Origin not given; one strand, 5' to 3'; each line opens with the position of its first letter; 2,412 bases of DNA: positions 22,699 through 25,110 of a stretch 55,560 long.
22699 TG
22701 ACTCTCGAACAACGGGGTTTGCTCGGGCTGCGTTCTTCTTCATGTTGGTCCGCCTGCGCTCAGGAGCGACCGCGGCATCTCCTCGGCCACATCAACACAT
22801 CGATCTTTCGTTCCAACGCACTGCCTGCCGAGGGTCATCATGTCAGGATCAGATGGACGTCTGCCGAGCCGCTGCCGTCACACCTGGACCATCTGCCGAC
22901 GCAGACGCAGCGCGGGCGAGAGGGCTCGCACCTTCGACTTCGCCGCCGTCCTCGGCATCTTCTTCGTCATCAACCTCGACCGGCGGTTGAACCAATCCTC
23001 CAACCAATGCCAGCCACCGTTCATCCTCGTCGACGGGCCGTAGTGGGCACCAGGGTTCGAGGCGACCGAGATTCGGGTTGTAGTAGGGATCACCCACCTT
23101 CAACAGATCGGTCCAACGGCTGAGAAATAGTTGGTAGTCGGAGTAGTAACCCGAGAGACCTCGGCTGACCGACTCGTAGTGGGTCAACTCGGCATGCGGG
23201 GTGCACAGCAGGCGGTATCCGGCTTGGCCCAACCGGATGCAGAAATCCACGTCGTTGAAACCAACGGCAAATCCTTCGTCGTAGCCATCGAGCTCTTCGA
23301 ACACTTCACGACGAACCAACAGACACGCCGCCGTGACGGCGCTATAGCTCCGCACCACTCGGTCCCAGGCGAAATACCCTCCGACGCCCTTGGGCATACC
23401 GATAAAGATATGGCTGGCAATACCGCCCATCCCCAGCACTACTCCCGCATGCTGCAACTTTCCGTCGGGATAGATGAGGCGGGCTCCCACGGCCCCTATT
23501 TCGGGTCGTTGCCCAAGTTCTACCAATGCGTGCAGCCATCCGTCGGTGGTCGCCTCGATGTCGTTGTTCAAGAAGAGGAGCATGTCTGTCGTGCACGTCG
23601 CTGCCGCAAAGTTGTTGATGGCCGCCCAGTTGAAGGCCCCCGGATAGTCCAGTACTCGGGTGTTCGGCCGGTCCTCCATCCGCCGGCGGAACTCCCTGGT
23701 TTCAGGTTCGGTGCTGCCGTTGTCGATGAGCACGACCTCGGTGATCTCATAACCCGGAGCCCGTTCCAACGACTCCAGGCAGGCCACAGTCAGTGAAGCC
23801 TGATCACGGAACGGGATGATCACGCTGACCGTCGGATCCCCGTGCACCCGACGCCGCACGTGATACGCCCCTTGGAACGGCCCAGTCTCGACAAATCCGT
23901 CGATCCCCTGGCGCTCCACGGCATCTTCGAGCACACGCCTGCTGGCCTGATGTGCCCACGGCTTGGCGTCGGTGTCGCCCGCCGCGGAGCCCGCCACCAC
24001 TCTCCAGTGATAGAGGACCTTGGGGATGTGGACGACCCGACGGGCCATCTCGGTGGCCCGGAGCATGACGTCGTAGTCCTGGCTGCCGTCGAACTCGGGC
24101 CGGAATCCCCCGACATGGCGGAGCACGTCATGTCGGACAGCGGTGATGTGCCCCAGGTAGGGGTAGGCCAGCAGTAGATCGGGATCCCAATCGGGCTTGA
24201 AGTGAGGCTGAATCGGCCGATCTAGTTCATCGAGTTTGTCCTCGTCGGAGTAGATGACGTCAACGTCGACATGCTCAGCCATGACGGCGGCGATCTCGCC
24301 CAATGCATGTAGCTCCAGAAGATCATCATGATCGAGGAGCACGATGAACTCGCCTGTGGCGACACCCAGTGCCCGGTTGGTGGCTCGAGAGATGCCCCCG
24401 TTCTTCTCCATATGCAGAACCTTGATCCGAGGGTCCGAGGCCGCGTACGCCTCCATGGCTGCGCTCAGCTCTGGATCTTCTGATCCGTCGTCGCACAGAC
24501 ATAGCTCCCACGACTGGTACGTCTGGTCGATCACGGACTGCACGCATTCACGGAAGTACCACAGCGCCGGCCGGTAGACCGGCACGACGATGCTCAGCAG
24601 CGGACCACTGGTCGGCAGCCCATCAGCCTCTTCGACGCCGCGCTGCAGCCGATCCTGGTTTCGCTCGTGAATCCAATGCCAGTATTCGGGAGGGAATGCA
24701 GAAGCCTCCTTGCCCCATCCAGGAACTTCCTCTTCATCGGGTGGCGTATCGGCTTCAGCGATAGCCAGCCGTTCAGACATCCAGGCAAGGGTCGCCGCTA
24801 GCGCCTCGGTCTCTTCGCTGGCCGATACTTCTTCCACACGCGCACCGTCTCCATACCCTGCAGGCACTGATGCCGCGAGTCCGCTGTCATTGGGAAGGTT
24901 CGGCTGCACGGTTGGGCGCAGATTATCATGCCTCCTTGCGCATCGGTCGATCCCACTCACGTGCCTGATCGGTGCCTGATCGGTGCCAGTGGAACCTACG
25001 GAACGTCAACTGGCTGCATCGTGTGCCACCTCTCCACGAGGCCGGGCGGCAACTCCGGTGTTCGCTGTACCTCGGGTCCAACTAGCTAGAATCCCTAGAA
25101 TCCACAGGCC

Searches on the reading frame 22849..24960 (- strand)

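Call 33: search_protein_families(library=pfam, proteins=[window:22849-24960:-], max_evalue=0.00001)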
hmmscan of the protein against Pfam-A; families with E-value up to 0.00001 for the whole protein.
window:22849-24960:- (703 aa): 4 families
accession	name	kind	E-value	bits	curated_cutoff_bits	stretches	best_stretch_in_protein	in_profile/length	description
PF00535.33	Glycos_transf_2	-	8e-41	140.2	23.3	2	123-251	1-130/168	Glycosyl transferase family 2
PF13641.12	Glyco_tranf_2_3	-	9.1e-20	72.1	27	1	122-316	3-208/230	Glycosyltransferase like family 2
PF10111.15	Glyco_tranf_2_2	-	8.2e-19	68.6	27.3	2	379-613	1-232/276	Glycosyltransferase like family 2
PF13632.12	Glyco_trans_2_3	-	5.6e-07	30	27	0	206-316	2-120/198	Glycosyl transferase family group 2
